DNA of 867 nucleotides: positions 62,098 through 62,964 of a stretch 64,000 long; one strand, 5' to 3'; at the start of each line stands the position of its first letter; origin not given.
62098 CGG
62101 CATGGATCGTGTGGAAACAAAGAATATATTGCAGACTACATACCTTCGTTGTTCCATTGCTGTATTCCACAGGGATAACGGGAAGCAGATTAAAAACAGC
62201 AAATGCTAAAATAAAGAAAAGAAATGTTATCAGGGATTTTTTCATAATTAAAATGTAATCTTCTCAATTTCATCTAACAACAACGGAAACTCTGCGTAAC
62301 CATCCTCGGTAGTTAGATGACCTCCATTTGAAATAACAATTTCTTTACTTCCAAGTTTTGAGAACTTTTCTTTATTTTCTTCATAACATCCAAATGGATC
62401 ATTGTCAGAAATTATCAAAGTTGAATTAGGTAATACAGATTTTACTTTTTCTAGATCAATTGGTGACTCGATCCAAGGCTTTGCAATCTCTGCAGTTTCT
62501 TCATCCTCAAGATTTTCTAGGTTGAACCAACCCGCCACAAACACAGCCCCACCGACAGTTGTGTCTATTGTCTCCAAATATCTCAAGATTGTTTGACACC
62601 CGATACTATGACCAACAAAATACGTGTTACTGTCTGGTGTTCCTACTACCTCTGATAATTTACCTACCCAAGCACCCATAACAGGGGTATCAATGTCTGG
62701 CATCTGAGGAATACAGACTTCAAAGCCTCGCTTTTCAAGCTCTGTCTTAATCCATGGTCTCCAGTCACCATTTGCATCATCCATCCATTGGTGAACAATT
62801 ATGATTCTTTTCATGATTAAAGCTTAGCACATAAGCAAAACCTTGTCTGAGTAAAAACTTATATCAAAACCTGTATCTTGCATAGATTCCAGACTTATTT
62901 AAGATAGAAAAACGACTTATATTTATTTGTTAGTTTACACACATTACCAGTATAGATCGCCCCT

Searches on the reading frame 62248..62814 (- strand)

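Call 44: search_protein_families(library=pfam, proteins=[window:62248-62814:-], max_evalue=0.00001)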
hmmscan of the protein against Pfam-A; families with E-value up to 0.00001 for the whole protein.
window:62248-62814:- (188 aa): 2 families
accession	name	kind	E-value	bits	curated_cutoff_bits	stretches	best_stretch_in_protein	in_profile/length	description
PF06821.19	Ser_hydrolase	-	5e-23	82.3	22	1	4-179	1-166/172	Serine hydrolase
PF00561.26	Abhydrolase_1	-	1.7e-07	31.6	25.8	0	59-107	66-109/245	alpha/beta hydrolase fold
